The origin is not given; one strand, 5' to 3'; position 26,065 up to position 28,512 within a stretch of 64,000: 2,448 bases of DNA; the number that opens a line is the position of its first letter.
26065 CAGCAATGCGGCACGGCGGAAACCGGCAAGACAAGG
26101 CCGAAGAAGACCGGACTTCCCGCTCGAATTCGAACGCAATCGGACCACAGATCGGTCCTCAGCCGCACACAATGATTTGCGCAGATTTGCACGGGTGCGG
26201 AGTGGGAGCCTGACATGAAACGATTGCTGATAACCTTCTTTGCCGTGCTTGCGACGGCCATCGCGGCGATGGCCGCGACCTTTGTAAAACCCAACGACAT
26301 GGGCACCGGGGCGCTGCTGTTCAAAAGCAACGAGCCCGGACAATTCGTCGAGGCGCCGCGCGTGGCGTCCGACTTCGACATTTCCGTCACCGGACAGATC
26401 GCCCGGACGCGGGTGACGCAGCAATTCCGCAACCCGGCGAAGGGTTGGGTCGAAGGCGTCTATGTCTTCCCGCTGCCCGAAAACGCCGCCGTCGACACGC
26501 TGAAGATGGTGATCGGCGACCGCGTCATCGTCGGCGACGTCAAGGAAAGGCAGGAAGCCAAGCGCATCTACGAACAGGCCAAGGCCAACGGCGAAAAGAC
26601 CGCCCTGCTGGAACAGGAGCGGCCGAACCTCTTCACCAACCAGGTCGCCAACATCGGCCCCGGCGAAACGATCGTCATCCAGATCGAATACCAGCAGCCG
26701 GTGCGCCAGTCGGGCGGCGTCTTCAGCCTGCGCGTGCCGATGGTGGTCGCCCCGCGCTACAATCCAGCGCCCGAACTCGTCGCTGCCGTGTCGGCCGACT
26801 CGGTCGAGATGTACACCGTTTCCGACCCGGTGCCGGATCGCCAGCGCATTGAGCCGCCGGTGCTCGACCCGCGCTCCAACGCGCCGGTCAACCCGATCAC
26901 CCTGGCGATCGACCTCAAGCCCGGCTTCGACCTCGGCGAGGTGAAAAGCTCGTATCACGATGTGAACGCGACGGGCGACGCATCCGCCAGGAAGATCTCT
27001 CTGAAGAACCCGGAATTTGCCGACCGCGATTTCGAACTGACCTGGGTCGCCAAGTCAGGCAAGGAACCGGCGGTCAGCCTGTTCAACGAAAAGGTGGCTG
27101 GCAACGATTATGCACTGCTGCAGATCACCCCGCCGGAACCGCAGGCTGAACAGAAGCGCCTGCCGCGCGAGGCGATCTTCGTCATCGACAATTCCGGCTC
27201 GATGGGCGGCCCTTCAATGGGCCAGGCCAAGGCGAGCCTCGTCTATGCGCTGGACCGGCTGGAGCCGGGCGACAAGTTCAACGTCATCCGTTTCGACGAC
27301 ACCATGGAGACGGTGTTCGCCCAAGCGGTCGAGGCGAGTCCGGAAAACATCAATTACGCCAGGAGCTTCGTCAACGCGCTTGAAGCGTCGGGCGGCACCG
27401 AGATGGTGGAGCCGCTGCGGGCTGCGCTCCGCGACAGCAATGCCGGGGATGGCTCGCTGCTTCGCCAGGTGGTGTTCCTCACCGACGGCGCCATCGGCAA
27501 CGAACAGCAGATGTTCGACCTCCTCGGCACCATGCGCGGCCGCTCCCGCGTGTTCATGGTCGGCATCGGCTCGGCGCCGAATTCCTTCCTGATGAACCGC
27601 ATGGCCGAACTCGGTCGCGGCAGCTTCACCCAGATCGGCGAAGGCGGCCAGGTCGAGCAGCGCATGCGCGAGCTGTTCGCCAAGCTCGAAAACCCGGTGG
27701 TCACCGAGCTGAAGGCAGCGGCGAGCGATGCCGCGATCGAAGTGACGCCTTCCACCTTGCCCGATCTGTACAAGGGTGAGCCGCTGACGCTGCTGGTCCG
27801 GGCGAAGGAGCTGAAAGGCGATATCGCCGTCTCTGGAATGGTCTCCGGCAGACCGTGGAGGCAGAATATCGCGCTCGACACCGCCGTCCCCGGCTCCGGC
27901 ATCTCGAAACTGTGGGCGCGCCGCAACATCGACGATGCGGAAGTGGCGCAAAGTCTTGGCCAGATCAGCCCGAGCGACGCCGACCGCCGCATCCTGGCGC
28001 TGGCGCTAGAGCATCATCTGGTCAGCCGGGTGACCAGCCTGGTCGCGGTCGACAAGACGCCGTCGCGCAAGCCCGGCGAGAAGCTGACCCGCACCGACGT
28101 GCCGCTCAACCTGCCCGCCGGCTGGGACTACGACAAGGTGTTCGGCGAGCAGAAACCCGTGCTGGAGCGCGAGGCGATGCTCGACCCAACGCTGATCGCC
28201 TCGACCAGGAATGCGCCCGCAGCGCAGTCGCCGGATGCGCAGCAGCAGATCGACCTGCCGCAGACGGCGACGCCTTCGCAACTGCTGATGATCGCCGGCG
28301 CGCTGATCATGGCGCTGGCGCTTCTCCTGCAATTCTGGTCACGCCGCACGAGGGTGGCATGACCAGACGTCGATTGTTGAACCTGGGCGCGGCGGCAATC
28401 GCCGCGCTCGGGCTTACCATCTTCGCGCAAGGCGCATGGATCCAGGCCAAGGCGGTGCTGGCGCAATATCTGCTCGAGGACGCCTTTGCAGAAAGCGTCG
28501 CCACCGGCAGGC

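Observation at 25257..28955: Self-contained sortase module in a Rhizobiales chromosome: XRE regulator, a VIT-vWA protein with an LPQTA sorting signal, and a dedicated sortase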

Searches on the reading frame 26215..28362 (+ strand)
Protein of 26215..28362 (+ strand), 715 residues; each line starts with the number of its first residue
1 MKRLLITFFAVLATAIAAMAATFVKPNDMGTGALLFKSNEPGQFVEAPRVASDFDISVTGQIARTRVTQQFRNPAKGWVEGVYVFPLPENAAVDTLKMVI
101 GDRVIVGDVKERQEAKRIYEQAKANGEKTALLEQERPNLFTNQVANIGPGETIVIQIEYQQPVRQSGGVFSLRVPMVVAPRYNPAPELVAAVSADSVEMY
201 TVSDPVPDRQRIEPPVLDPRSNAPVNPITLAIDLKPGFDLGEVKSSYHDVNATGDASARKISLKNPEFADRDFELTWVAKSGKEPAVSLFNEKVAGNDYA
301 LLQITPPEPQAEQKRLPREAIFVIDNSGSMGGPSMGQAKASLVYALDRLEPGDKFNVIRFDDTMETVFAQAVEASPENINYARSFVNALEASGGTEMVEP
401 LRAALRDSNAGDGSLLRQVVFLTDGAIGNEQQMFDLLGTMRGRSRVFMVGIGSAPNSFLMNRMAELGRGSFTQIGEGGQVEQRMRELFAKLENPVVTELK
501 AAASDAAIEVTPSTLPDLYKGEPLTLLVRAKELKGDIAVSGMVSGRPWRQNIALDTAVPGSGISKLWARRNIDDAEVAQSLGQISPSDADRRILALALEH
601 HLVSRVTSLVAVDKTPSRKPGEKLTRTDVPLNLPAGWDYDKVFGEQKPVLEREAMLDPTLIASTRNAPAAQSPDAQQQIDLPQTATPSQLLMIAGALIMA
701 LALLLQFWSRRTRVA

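Call 3: search_protein_families(library=ncbifam, proteins=[window:26215-28362:+], max_evalue=0.01)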
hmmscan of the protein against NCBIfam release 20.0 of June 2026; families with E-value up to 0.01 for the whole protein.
window:26215-28362:+ (715 aa): 3 families
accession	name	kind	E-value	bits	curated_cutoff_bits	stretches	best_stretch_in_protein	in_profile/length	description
TIGR03788.1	marine_srt_targ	equivalog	1.5e-240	800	551.65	1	51-711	2-629/629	marine proteobacterial sortase target protein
TIGR03436.1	acidobact_VWFA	subfamily_domain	0.00016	21.3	81.25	1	280-451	36-188/324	VWA domain-containing protein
TIGR02442.1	Cob-chelat-sub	hypoth_equivalog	0.0067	14.9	779.45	1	312-426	467-582/641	putative cobaltochelatase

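Call 4: search_protein_families(library=pfam, proteins=[window:26215-28362:+], max_evalue=0.01)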
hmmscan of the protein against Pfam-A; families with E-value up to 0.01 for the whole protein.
window:26215-28362:+ (715 aa): 7 families
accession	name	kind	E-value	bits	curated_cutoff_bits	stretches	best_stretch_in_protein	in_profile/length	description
PF08487.16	VIT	-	8.6e-37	126.1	26.5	1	53-159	5-111/111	Vault protein inter-alpha-trypsin domain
PF13768.12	VWA_3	-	2.5e-17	63.8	27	1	321-470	4-152/155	von Willebrand factor type A domain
PF13757.12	VIT_2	-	8e-13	48.5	23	1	48-113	13-78/78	Vault protein inter-alpha-trypsin domain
PF13519.12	VWA_2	-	7.9e-11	43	27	1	321-425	2-106/107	von Willebrand factor type A domain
PF00092.34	VWA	-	1.3e-09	39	23.8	1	321-467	3-154/174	von Willebrand factor type A domain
PF00746.26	Gram_pos_anchor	-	3.1e-05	24.3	20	1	674-710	2-38/43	LPXTG cell wall anchor motif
PF05762.20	VWA_CoxE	-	0.00033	20.6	26.4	1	313-447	52-182/222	VWA domain containing CoxE-like protein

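Call 9: find_encoding_contigs(protein=window:26215-28362:+, flank=10000, max_places=6)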
Protein window:26215-28362:+ (715 aa): no gene with exactly this product is on record in the collection.

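Call 13: find_homologous_proteins(query=window:26215-28362:+, max_evalue=1e-10)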
Query window:26215-28362:+ (715 aa): 7843 proteins with E <= 1e-10 among 8000 candidates; the best 120 are listed.
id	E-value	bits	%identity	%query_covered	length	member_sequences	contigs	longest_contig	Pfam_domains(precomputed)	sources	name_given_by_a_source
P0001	0.0e+0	1494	94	100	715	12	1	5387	PF13768.13,PF13757.13,PF00092.35,PF13519.13,PF08487.17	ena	-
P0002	0.0e+0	1449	91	100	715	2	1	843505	PF13768.13,PF13757.13,PF00092.35,PF13519.13,PF08487.17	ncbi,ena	-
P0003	0.0e+0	1185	76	97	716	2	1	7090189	PF13768.13,PF13757.13,PF00092.35,PF13519.13,PF08487.17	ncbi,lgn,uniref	ncbi:marine proteobacterial sortase target protein [Mesorhizobium sp. ASY16-5R]|uniref:marine proteo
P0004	0.0e+0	1125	71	99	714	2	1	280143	PF13768.13,PF13757.13,PF00092.35,PF13519.13,PF08487.17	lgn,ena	-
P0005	0.0e+0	1114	70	99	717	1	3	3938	PF13768.13,PF13757.13,PF00092.35,PF13519.13,PF08487.17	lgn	-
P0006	0.0e+0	1084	69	97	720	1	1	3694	PF13768.13,PF13757.13,PF00092.35,PF13519.13,PF08487.17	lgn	-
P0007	0.0e+0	1066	69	99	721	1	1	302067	PF13768.13,PF13757.13,PF00092.35,PF13519.13,PF08487.17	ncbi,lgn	ncbi:marine proteobacterial sortase target protein [soil metagenome]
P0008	0.0e+0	1065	67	99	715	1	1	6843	PF13768.13,PF13757.13,PF00092.35,PF13519.13,PF08487.17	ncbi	-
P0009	0.0e+0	1056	67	100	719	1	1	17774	PF13768.13,PF13757.13,PF00092.35,PF13519.13,PF05762.21,PF08487.17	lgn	-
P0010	0.0e+0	1052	67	96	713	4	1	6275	PF13768.13,PF13757.13,PF00092.35,PF13519.13,PF08487.17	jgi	jgi:Ca-activated chloride channel homolog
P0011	0.0e+0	1041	66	100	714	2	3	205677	PF13768.13,PF13757.13,PF00092.35,PF13519.13,PF05762.21,PF08487.17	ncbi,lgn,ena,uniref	ncbi:marine proteobacterial sortase target protein [Taklimakanibacter deserti]|uniref:marine proteob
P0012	0.0e+0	1038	66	100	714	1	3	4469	PF13768.13,PF13757.13,PF00092.35,PF13519.13,PF05762.21,PF08487.17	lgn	-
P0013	0.0e+0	1038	66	100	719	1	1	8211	PF13768.13,PF13757.13,PF00092.35,PF13519.13,PF08487.17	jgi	jgi:Ca-activated chloride channel family protein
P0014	0.0e+0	1036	65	100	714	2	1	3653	PF13768.13,PF13757.13,PF00092.35,PF13519.13,PF05762.21,PF08487.17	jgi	jgi:Ca-activated chloride channel homolog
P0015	0.0e+0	1030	66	100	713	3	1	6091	PF13768.13,PF13757.13,PF00092.35,PF13519.13,PF08487.17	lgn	-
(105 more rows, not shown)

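Call 15: find_encoding_contigs(protein=P0002, flank=10000, max_places=2)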
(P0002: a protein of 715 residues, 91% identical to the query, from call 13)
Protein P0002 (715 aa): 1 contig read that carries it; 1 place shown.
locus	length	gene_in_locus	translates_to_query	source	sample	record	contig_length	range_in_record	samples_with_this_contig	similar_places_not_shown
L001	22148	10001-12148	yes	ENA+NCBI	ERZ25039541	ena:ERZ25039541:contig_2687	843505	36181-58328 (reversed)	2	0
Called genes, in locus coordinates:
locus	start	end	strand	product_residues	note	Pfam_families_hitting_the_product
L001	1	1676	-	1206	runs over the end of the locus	PF18327:PRODH, PF14850:Pro_dh-DNA_bdg, PF01619:Pro_dh, PF00171:Aldedh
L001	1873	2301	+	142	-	PF01047:MarR (faint), PF09339:HTH_IclR (weak), PF12802:MarR_2, PF13404:HTH_AsnC-type, PF13412:HTH_24, PF01037:AsnC_trans_reg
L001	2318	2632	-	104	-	PF13560:HTH_31, PF12844:HTH_19 (faint), PF01381:HTH_3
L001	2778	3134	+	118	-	-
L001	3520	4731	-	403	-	PF00034:Cytochrom_C (faint), PF03150:CCP_MauG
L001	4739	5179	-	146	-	PF13115:YtkA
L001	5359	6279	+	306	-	PF00294:PfkB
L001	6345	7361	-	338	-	PF01263:Aldose_epim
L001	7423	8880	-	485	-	PF00171:Aldedh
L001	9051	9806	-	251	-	PF01381:HTH_3 (weak)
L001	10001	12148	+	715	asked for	PF13757:VIT_2, PF08487:VIT, PF00092:VWA, PF13519:VWA_2, PF13768:VWA_3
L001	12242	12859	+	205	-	PF04203:Sortase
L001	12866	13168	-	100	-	PF06169:DUF982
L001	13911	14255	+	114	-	PF01381:HTH_3 (weak)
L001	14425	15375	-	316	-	PF03547:Mem_trans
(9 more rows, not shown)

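Call 16: find_encoding_contigs(protein=P0003, flank=10000, max_places=2)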
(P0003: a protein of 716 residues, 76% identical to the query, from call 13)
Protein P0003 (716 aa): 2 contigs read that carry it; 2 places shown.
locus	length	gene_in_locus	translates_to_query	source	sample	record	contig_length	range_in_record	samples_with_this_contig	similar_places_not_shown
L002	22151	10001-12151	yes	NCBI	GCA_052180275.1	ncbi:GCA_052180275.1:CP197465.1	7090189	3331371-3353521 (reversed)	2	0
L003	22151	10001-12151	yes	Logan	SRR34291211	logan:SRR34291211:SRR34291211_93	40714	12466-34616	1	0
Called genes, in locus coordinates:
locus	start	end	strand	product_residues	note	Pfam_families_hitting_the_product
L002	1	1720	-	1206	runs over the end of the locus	PF18327:PRODH, PF14850:Pro_dh-DNA_bdg, PF01619:Pro_dh, PF00171:Aldedh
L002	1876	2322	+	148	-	PF12802:MarR_2 (weak), PF12840:HTH_20 (weak), PF13404:HTH_AsnC-type, PF13412:HTH_24, PF01047:MarR (weak), PF01037:AsnC_trans_reg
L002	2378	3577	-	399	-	PF03150:CCP_MauG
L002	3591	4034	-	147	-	PF13115:YtkA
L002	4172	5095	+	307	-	PF00294:PfkB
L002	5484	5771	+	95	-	-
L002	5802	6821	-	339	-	PF01263:Aldose_epim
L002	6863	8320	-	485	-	PF00171:Aldedh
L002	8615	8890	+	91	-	-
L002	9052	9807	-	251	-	-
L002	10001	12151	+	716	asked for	PF13757:VIT_2, PF08487:VIT, PF00092:VWA, PF13519:VWA_2, PF13768:VWA_3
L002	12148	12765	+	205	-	PF04203:Sortase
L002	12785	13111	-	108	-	-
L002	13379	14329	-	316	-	PF03547:Mem_trans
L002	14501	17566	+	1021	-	PF00656:Peptidase_C14, PF13374:TPR_10 (faint)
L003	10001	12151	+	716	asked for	PF13757:VIT_2, PF08487:VIT, PF00092:VWA, PF13519:VWA_2, PF13768:VWA_3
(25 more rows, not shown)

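Call 20: find_related_loci(query=A1, collection=genome_contigs, flank=10000)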
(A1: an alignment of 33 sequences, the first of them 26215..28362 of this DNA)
Query A1 (715 aa) in genome_contigs; peptide patterns used: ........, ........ (x = any residue, [..] = any of these).
600 stretches matched a pattern (row limit reached: there are more); 142 encode a relative of the query (tblastn E <= 1e-3); the best 80 are kept; 80 distinct loci.
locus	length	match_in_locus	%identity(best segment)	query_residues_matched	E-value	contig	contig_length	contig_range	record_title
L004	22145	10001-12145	91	1-715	0e+0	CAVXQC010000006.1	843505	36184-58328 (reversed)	MAG: uncultured Alphaproteobacteria bacterium isolate MFD05454.bin.2.209 genome assembly, contig: contig_2687, whole gen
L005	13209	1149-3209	65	1-688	0e+0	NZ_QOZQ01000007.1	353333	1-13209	Taklimakanibacter lacteus strain SYSU D60012 s1058_Contig7, whole genome shotgun sequence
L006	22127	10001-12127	58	11-712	0e+0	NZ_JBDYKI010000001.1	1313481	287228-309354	Phyllobacterium sp. SB3 NODE_1_length_1313481_cov_38.296134, whole genome shotgun sequence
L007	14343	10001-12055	57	19-707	0e+0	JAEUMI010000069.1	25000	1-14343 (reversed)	MAG: Hyphomicrobiales bacterium isolate new MAG-143 k141_2002637, whole genome shotgun sequence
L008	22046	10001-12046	58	22-707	0e+0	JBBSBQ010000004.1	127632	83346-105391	MAG: Hyphomicrobiales bacterium isolate La6_metabat2.161 La6_metabat2.161_K_455359_L_127632_cov_21.0122, whole genome sh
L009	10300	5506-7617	57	19-715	0e+0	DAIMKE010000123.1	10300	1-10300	MAG TPA_asm: Bradyrhizobium sp. isolate CTOTU4207 NODE_1228_length_10300_cov_3.804978, whole genome shotgun sequence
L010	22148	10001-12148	56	4-714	0e+0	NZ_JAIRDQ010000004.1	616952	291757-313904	Bradyrhizobium sp. Oc8 scaffold4-size616952, whole genome shotgun sequence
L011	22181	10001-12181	56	2-700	0e+0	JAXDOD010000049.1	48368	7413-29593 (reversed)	MAG: Alphaproteobacteria bacterium isolate BP_680 scaffold_2089320, whole genome shotgun sequence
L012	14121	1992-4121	55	4-710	0e+0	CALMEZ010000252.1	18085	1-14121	MAG TPA_asm: uncultured Alphaproteobacteria bacterium isolate SRR1772177_bin.55_CONCOCT_v1.1_MAG genome assembly, contig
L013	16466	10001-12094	57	4-695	0e+0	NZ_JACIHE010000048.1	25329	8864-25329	Bradyrhizobium sp. cir1 Ga0394407_48, whole genome shotgun sequence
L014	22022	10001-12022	58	22-689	0e+0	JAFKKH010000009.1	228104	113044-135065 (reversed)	MAG: Hyphomicrobiales bacterium isolate SCN18_25_1_16_R2_B_62_30 SCN18_25_1_16_R2_B_scaffold_53, whole genome shotgun se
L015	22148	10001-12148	55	4-711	0e+0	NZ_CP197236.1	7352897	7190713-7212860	Bradyrhizobium sp. 930_D9_N1_4 chromosome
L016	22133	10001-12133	54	1-707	0e+0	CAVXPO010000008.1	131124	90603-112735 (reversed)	MAG: uncultured Alphaproteobacteria bacterium isolate MFD04651.bin.1.149 genome assembly, contig: contig_1969, whole gen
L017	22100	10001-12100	56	19-711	0e+0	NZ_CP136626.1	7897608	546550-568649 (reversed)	Bradyrhizobium sp. BWA-3-5 chromosome, complete genome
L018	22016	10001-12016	57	42-711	0e+0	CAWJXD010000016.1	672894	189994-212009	MAG: uncultured Alphaproteobacteria bacterium isolate MFD04651.bin.1.217 genome assembly, contig: contig_966, whole geno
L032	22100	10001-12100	57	19-711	0e+0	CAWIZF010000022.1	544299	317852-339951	MAG: uncultured Alphaproteobacteria bacterium isolate MFD05942.bin.2.281 genome assembly, contig: contig_17267, whole ge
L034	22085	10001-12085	55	21-695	0e+0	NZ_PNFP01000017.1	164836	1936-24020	Ensifer adhaerens strain ST2 ST2_scaffold17, whole genome shotgun sequence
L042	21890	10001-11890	54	4-644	0e+0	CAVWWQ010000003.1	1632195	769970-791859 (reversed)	MAG: uncultured Alphaproteobacteria bacterium isolate MFD09368.bin.2.41 genome assembly, contig: contig_28075, whole gen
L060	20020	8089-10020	53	30-684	0e+0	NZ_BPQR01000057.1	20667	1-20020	Methylobacterium jeotgali strain LMG 23639 entry57, whole genome shotgun sequence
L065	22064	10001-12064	50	21-710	0e+0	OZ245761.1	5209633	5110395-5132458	MAG: Micropepsaceae bacterium isolate e7f57dc3-0177-448b-864b-a3f88f5d25ea genome assembly, chromosome: 1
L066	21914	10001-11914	51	25-693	0e+0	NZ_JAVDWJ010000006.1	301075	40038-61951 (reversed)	Caulobacter sp. BE254 Ga0454557_06, whole genome shotgun sequence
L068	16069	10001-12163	51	4-715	0e+0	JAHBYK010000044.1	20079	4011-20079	MAG: Parvibaculum sp. isolate ACE_PRO22 PRO22_44, whole genome shotgun sequence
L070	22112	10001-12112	56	21-715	0e+0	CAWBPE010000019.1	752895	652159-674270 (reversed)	MAG: uncultured Alphaproteobacteria bacterium isolate MFD09671.bin.1.108 genome assembly, contig: contig_182, whole geno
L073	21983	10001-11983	48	4-692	0e+0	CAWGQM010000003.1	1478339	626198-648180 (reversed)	MAG: uncultured Alphaproteobacteria bacterium isolate MFD06742.bin.2.318 genome assembly, contig: contig_5162, whole gen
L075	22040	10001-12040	46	4-714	0e+0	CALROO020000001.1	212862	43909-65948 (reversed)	MAG: Rhizobium sp. Q54 isolate JJ-M10A2-106-2-m1-bin319 genome assembly, contig: JJ-M10A2-106-C9, whole genome shotgun s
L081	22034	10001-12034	47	41-715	0e+0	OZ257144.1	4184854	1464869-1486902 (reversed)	MAG: Hyphomonadaceae bacterium isolate 5d8cf77f-356a-4dec-99e3-f797007026cd genome assembly, chromosome: 1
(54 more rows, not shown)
